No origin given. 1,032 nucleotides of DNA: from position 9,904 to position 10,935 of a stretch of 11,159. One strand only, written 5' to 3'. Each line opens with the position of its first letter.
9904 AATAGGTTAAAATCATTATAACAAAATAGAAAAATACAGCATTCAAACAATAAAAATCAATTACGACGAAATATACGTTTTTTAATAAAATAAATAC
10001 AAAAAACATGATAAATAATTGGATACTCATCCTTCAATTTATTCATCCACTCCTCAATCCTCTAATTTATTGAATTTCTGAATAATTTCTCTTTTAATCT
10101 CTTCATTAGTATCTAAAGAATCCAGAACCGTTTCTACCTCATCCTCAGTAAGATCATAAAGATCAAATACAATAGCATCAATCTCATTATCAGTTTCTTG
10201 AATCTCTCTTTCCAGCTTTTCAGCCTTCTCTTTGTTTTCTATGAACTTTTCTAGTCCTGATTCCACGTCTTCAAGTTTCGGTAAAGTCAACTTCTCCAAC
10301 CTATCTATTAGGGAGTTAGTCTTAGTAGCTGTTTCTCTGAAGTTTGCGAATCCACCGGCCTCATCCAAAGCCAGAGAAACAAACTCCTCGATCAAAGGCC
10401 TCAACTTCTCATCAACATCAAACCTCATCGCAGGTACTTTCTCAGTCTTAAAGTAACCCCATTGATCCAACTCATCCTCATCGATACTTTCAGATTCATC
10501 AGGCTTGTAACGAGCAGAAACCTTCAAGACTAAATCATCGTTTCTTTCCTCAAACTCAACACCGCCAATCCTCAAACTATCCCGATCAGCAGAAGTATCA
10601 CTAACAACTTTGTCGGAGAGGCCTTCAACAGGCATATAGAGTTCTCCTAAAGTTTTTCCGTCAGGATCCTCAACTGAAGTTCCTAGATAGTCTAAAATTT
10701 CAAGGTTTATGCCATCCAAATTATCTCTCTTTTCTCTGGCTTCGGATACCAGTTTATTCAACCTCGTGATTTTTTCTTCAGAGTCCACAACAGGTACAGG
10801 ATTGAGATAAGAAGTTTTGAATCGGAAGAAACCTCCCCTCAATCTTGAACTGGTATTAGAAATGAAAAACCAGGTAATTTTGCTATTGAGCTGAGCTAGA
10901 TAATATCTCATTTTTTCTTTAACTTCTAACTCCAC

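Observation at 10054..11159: Type IIG / PglX-like methyltransferase C-terminus abutting the virion operon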

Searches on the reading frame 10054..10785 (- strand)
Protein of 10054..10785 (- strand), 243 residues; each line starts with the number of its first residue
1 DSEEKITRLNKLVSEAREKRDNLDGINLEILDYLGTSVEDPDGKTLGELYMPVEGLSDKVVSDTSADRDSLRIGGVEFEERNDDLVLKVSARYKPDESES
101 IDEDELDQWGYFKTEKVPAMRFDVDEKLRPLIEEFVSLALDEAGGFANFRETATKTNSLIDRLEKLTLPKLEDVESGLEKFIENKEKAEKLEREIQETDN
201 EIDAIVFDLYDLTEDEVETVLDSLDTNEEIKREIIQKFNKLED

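Call 65: predict_structure(alignment_id=A2)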
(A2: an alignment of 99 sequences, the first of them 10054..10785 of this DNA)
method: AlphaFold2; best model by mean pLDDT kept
length: 243 residues; sequences in the alignment: 99
mean_pLDDT: 95.6   pTM: 0.83
mean pLDDT of the five models: 95.6, 94.9, 94.1, 92.7, 90.5
residues with pLDDT >= 90: 222; 70-90: 21; 50-70: 0; < 50: 0
segments of 3 or more residues with pLDDT < 50: none
pLDDT, mean of each block of 10 residues (from residue 1): 95 98 97 87 94 96 96 97 97 96 97 98 96 95 86 94 96 96 97 98 98 98 97 98 89
secondary structure, 60 per line:
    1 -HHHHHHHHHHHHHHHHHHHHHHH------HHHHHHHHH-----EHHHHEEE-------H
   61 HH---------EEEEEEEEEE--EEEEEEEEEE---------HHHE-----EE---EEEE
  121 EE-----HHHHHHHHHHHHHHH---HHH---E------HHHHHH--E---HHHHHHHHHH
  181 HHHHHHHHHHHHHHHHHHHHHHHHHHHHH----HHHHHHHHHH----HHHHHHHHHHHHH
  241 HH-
elements in order: H2-24 H31-39 H46-49 E50-52 E72-81 E84-93 E117-122 H128-142 H159-164 H171-209 H214-223 H228-242

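Call 74: fold_search(model_id=the predicted structure, library=pdb)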
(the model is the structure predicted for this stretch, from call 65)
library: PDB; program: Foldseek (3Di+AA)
matches with E <= 10: 322; with E <= 0.001: 0
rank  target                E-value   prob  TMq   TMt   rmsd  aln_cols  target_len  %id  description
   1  5woe_MODEL_1_A        3.5e-01  0.12  0.14  0.24  14.5       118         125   14  Solution structure of the sorting nexin 25 phox-homology domain (released 2018-08-08)
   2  3idh                  3.9e-01  0.08  0.17  0.11  14.1       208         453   12  Human pancreatic glucokinase in complex with glucose (released 2010-07-28)
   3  6pd4_B                8.7e-01  0.08  0.12  0.08  14.7        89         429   12  Crystal Structure of Hendra Virus Attachment G Glycoprotein (released 2019-11-27)
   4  3qic                  9.2e-01  0.07  0.15  0.09  14.1       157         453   11  The structure of human glucokinase E339K mutation (released 2011-06-01)
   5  6vy4_B                9.7e-01  0.07  0.12  0.08  14.7        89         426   12  Crystal structure of Hendra receptor binding protein head domain in complex with human neutralizing antibody HENV-32 (released 2020-12-30)
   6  1viq_A                1.1e+00  0.13  0.11  0.13   5.7        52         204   12  Crystal structure of putative ADP ribose pyrophosphatase (released 2003-12-30)
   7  9dre_D                1.1e+00  0.12  0.11  0.13   5.8        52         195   10  Crystal structure of ADP-ribose diphosphatase from Klebsiella pneumoniae (ADP bound, P21 form) (released 2024-10-02)
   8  5kpe_MODEL_1_A        1.2e+00  0.08  0.11  0.20  14.8        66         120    9  Solution NMR Structure of Denovo Beta Sheet Design Protein, Northeast Structural Genomics Consortium (NESG) Ta (released 2016-09-21)
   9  6pd4_A                1.2e+00  0.08  0.13  0.08   8.1        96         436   11  Crystal Structure of Hendra Virus Attachment G Glycoprotein (released 2019-11-27)
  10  4l3q                  1.3e+00  0.08  0.17  0.11  13.6       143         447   10  Crystal structure of glucokinase-activator complex (released 2013-07-24)
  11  6vy4_A                1.4e+00  0.06  0.12  0.08  13.7        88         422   14  Crystal structure of Hendra receptor binding protein head domain in complex with human neutralizing antibody HENV-32 (released 2020-12-30)
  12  4jgw_A                1.4e+00  0.04  0.14  0.09  19.6       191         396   15  The conformation of a docking site for SH3 domains is pre-selected in the Guanine Nucleotide Exchange Factor Rlf (released 2013-09-11)
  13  9drf_D                1.5e+00  0.11  0.11  0.13   5.8        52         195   10  Crystal structure of ADP-ribose diphosphatase from Klebsiella pneumoniae (DTP bound, P21 form) (released 2024-10-02)
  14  9dt6_B                1.5e+00  0.08  0.11  0.13   8.7        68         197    9  Crystal structure of ADP-ribose diphosphatase from Klebsiella pneumoniae (CMP bound, P21 form) (released 2024-10-09)
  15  9s3g_j                1.5e+00  0.02  0.12  0.07  17.4       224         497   10  State 1 MAP3 RNA Pol II activated elongation complex with SETD2 and upstream hexasome (released 2025-11-12)
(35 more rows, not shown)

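Call 78: find_related_loci(query=A2, collection=viral_contigs, flank=10000)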
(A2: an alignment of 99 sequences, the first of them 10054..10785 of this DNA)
Query A2 (243 aa) in viral_contigs; peptide patterns used: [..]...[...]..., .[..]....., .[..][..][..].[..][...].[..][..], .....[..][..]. (x = any residue, [..] = any of these).
600 stretches matched a pattern, but none encodes a relative of the query by tblastn (E <= 1e-3).

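Call 79: find_related_loci(query=A2, collection=genome_contigs, flank=8000)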
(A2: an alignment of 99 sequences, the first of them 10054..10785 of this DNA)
Query A2 (243 aa) in genome_contigs; peptide patterns used: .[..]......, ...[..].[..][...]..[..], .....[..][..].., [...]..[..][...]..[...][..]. (x = any residue, [..] = any of these).
598 stretches matched a pattern (row limit reached: there are more); 284 encode a relative of the query (tblastn E <= 1e-3); the best 80 are kept; 80 distinct loci.
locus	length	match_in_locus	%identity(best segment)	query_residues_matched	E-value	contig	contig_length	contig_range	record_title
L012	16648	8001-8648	74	20-238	1e-96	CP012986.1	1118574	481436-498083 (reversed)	Nanohaloarchaea archaeon SG9, complete genome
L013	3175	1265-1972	70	2-240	2e-97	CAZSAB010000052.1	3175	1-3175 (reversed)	MAG TPA_asm: uncultured archaeon isolate SRP090399_co2_41 genome assembly, contig: NODE_8419_length_3175_cov_5.724359, w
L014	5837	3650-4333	72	15-241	4e-87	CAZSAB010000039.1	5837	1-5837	MAG TPA_asm: uncultured archaeon isolate SRP090399_co2_41 genome assembly, contig: NODE_3901_length_5837_cov_7.934106, w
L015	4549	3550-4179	64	26-238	2e-83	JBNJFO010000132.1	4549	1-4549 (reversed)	MAG: Thermoplasmatota archaeon isolate Y22_60dBSe2.bin.73 NODE_32526_length_4549_cov_5.648989, whole genome shotgun sequ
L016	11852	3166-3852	58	9-243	5e-78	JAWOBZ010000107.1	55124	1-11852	MAG: Thermoplasmata archaeon isolate BLK3-3.bin.4 k191_662504, whole genome shotgun sequence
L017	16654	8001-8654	61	20-242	2e-75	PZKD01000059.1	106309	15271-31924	Archaeon SCG-AAA382B04 isolate SCG-AAA382B04 AAA382B04_3, whole genome shotgun sequence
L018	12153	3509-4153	58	18-238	3e-71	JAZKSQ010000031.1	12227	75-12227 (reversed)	MAG: Thermoplasmatota archaeon isolate NA-30cm_bin.8 NODE_600_length_12227_cov_12.313506, whole genome shotgun sequence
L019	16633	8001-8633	59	27-243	1e-69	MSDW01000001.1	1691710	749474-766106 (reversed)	MAG: Candidatus Methanohalarchaeum thermophilum isolate HMET1 HMET1_1, whole genome shotgun sequence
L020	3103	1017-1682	55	12-238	1e-64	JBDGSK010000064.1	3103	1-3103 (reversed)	MAG: Candidatus Nanohaloarchaea archaeon isolate DAL-WCL_22_74C2R DAL-WCL_22_74C2R_64, whole genome shotgun sequence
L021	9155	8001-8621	53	9-220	9e-63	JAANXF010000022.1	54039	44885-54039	MAG: Methanonatronarchaeales archaeon isolate SuakinDeep_MAG71_5 MAG715_22, whole genome shotgun sequence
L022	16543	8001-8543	52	42-224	1e-57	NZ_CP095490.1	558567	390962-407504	Halorientalis marina strain GDY88 plasmid unnamed3, complete sequence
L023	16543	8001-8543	52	42-224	1e-57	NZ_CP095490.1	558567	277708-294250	Halorientalis marina strain GDY88 plasmid unnamed3, complete sequence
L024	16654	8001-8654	48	20-239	5e-57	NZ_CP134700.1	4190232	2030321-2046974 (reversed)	Halovalidus salilacus strain CCL63 chromosome, complete genome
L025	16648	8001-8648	46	2-225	6e-57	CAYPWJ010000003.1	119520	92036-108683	MAG TPA_asm: uncultured Thermoplasmatales archaeon isolate ERP127260_co1_97 genome assembly, contig: NODE_18_length_1195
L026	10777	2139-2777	47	8-225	1e-56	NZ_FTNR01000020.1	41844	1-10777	Natronorubrum thiooxidans strain HArc-T, whole genome shotgun sequence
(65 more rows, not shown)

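Call 81: search_protein_representatives(alignment_id=A2)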
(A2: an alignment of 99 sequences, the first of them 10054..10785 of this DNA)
Query: 99 sequences, 403 profile positions. Proteins with E-value up to 0.001 (for the whole library): 20538; up to 1e-10: 7832; up to 1e-30: 383. The best 150 are listed.
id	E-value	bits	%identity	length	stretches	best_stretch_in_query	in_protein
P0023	4.0e-156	536.8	-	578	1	10-402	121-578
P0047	1.4e-153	528.4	-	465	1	11-402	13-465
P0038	1.7e-152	524.9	-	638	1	16-402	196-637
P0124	8.9e-149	512.6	-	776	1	14-401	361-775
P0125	1.7e-146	505.1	-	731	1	13-402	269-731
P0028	4.3e-146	503.8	-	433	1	7-400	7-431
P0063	7.3e-146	503.0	-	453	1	23-402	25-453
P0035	9.1e-146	502.7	-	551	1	11-402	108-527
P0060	1.2e-144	499.1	-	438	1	8-402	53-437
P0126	9.8e-143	492.7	-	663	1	6-402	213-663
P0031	2.6e-142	491.3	-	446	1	24-402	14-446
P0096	1.1e-141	489.3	-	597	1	8-401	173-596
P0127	1.4e-140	485.6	-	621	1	9-401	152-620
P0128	2.6e-139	481.4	-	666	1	12-402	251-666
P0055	4.9e-139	480.5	-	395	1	22-401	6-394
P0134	3.9e-130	451.2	-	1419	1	4-402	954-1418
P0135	3.4e-127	441.6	-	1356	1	13-401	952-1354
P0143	1.4e-122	426.4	-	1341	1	3-402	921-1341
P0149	2.8e-117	408.9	-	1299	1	10-402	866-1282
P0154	6.7e-114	397.8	-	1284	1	13-402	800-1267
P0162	2.1e-108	379.7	-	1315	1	22-402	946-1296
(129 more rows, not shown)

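Call 82: search_protein_families(library=pfam, proteins=[P0134, P0135, P0143, P0149, P0154, P0162], max_evalue=0.001)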
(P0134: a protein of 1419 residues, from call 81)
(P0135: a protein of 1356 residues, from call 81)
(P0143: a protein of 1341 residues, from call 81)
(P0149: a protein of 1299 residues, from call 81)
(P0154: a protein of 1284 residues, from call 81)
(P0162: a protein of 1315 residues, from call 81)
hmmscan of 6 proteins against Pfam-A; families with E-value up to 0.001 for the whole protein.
P0134 (1419 aa): 5 families
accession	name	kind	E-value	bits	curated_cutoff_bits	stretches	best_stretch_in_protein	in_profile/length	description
PF07669.17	Eco57I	-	2.7e-37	128.9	25.3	1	598-889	2-171/171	Eco57I restriction-modification methylase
PF12950.13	TaqI_C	-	1e-11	45.6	26.5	1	1088-1176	32-118/118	TaqI-like C-terminal specificity domain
PF02384.22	N6_Mtase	-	3.7e-10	40.1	20.4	1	465-651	10-132/311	N-6 DNA Methylase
PF20473.4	MmeI_Mtase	-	4.8e-08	32.9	27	1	522-624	12-90/259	MmeI, DNA-methyltransferase domain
PF20465.4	MmeI_hel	-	0.00028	22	27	0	278-369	6-75/75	MmeI, helicase spacer domain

P0135 (1356 aa): 4 families
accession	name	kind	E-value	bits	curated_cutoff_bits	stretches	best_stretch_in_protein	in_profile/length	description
PF07669.17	Eco57I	-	8.8e-37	127.2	25.3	1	561-842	2-171/171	Eco57I restriction-modification methylase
PF02384.22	N6_Mtase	-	4.9e-16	59.4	20.4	2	463-634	21-158/311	N-6 DNA Methylase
PF12950.13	TaqI_C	-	8.2e-13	49.1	26.5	1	970-1129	3-118/118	TaqI-like C-terminal specificity domain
PF20473.4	MmeI_Mtase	-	3.2e-09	36.8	27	1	494-583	6-86/259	MmeI, DNA-methyltransferase domain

P0143 (1341 aa): 4 families
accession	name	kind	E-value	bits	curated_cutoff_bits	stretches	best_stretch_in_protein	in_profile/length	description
PF07669.17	Eco57I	-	9.9e-40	136.9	25.3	1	559-841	1-171/171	Eco57I restriction-modification methylase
PF02384.22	N6_Mtase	-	1.9e-18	67.3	20.4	2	462-629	20-153/311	N-6 DNA Methylase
PF12950.13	TaqI_C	-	1.1e-13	51.9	26.5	1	989-1116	5-118/118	TaqI-like C-terminal specificity domain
PF20473.4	MmeI_Mtase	-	5.2e-10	39.4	27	1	499-581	12-85/259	MmeI, DNA-methyltransferase domain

P0149 (1299 aa): 6 families
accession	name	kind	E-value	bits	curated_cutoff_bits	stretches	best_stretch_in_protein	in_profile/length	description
PF07669.17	Eco57I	-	4.1e-35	121.8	25.3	1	499-799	2-171/171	Eco57I restriction-modification methylase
PF02384.22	N6_Mtase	-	3.9e-16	59.7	20.4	2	346-437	2-69/311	N-6 DNA Methylase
PF20473.4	MmeI_Mtase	-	5.1e-11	42.7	27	1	410-557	15-117/259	MmeI, DNA-methyltransferase domain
PF12950.13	TaqI_C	-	4.9e-10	40.1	26.5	1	906-1063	2-118/118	TaqI-like C-terminal specificity domain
PF01170.24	UPF0020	-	6.2e-05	23.2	22.3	0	415-534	29-112/197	RMKL-like, methyltransferase domain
PF22565.1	mSLOG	-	0.00023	21.8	27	0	1204-1267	14-78/105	Minimal SLOG domain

P0154 (1284 aa): 5 families
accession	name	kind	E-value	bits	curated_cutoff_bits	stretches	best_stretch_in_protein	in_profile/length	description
PF07669.17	Eco57I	-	1.1e-38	133.5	25.3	1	421-712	2-171/171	Eco57I restriction-modification methylase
PF02384.22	N6_Mtase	-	1.1e-18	68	20.4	2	612-731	121-236/311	N-6 DNA Methylase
PF20473.4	MmeI_Mtase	-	5.9e-09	35.9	27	1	355-444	12-87/259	MmeI, DNA-methyltransferase domain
PF12950.13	TaqI_C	-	0.00026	21.7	26.5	0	956-1006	68-118/118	TaqI-like C-terminal specificity domain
PF20465.4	MmeI_hel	-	0.00071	20.7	27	0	104-196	5-75/75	MmeI, helicase spacer domain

P0162 (1315 aa): 5 families
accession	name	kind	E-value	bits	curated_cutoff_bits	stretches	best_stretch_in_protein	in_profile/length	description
PF07669.17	Eco57I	-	7.8e-35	120.9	25.3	1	565-843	1-171/171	Eco57I restriction-modification methylase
PF12950.13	TaqI_C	-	3.5e-22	79.3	26.5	1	954-1072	2-118/118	TaqI-like C-terminal specificity domain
PF02384.22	N6_Mtase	-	6.1e-20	72.2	20.4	2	749-889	122-265/311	N-6 DNA Methylase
PF20473.4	MmeI_Mtase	-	1.1e-08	35.1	27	1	499-588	7-86/259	MmeI, DNA-methyltransferase domain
PF01170.24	UPF0020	-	0.00056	20.1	22.3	0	749-769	118-138/197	RMKL-like, methyltransferase domain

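Call 83: search_protein_families(library=padloc, proteins=[P0143, P0134], max_evalue=0.00001)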
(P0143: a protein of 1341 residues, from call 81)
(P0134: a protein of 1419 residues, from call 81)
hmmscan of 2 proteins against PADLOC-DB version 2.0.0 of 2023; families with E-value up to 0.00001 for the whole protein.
P0143 (1341 aa): 46 families (the best 25 are shown)
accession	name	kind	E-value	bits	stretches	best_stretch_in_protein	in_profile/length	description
PDLC02643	DrmMI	-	4.7e-116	387.1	2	453-889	542-1009/1347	DrmMI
PDLC02638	DrmMI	-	4.3e-88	294.5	2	452-806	540-934/935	DrmMI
PDLC03613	REase_MTase_IIG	-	3.5e-60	201.8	1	35-815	33-820/1250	Type IIG restriction enzyme-methyltransferase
PDLC03604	REase_MTase_IIG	-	3.4e-59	198.8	2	720-1144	509-963/1011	Type IIG restriction enzyme-methyltransferase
PDLC03612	REase_MTase_IIG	-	1.5e-58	196.9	1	544-1149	579-1221/1247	Type IIG restriction enzyme-methyltransferase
PDLC03618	REase_MTase_IIG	-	7.8e-55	183.8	3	455-605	537-713/1429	Type IIG restriction enzyme-methyltransferase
PDLC03250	MTase_II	-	1.7e-54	183.8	1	737-1155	334-743/775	Type II methyltransferase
PDLC03620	REase_MTase_IIG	-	3.2e-50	168.8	2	201-532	294-629/1378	Type IIG restriction enzyme-methyltransferase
PDLC02645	DrmMI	-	9.2e-50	167.6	2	455-606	537-714/772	DrmMI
PDLC03629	REase_MTase_IIG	-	5.2e-49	164.9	2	155-623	71-555/1182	Type IIG restriction enzyme-methyltransferase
PDLC03609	REase_MTase_IIG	-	4.2e-48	161.9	3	727-1123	541-935/1066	Type IIG restriction enzyme-methyltransferase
PDLC03245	MTase_II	-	1.2e-47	160.7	2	746-1137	159-549/577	Type II methyltransferase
PDLC02644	DrmMI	-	2.7e-47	159.3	2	453-604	52-228/988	DrmMI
PDLC02639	DrmMI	-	1.9e-45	153.5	3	466-613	249-395/803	DrmMI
PDLC03622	REase_MTase_IIG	-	3.6e-43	145.2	3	551-616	590-655/1524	Type IIG restriction enzyme-methyltransferase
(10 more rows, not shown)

P0134 (1419 aa): 51 families (the best 25 are shown)
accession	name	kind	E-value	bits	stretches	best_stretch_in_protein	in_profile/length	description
PDLC02643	DrmMI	-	7.7e-99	330.1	2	460-853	537-931/1347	DrmMI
PDLC02638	DrmMI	-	1.3e-79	266.4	2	464-844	540-923/935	DrmMI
PDLC03604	REase_MTase_IIG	-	1.1e-75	253.4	2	771-1178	520-934/1011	Type IIG restriction enzyme-methyltransferase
PDLC03629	REase_MTase_IIG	-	3.4e-63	211.9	2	771-1176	556-965/1182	Type IIG restriction enzyme-methyltransferase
PDLC03335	MTase_II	-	1.3e-58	197.1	1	792-1180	194-575/607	Type II methyltransferase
PDLC03620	REase_MTase_IIG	-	6.2e-55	184.4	1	225-643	311-726/1378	Type IIG restriction enzyme-methyltransferase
PDLC03612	REase_MTase_IIG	-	7.5e-53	178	1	479-1182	447-1191/1247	Type IIG restriction enzyme-methyltransferase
PDLC03613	REase_MTase_IIG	-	1.3e-46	156.9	2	464-807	453-762/1250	Type IIG restriction enzyme-methyltransferase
PDLC03609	REase_MTase_IIG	-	1.3e-46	156.9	3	769-1152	541-904/1066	Type IIG restriction enzyme-methyltransferase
PDLC03622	REase_MTase_IIG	-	1.6e-43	146.4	3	463-643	446-644/1524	Type IIG restriction enzyme-methyltransferase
PDLC03618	REase_MTase_IIG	-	2e-43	146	2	468-804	538-876/1429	Type IIG restriction enzyme-methyltransferase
PDLC02645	DrmMI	-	5.6e-43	145.2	2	470-663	540-731/772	DrmMI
PDLC03611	REase_MTase_IIG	-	8.9e-41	137.4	2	149-444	155-452/1532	Type IIG restriction enzyme-methyltransferase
PDLC02644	DrmMI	-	2.2e-38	129.8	1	467-664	53-250/988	DrmMI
PDLC03226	MTase_II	-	1.1e-37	127.9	2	925-1177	291-531/579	Type II methyltransferase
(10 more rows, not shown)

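Call 93: search_protein_families(library=pfam, proteins=[L014:107-4336:+], max_evalue=0.01)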
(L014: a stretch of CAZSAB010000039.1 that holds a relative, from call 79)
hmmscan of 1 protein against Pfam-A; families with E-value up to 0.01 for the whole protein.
L014:107-4336:+ (1409 aa): 5 families
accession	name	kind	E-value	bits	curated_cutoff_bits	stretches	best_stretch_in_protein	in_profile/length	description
PF07669.17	Eco57I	-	5.2e-33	115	25.3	1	597-878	1-171/171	Eco57I restriction-modification methylase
PF02384.22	N6_Mtase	-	4.3e-14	53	20.4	2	497-651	20-132/311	N-6 DNA Methylase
PF20473.4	MmeI_Mtase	-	1.7e-09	37.7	27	1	527-619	3-85/259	MmeI, DNA-methyltransferase domain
PF12950.13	TaqI_C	-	1.5e-06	28.9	26.5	1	1078-1165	31-118/118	TaqI-like C-terminal specificity domain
PF01170.24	UPF0020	-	0.0082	16.3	22.3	0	546-613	31-93/197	RMKL-like, methyltransferase domain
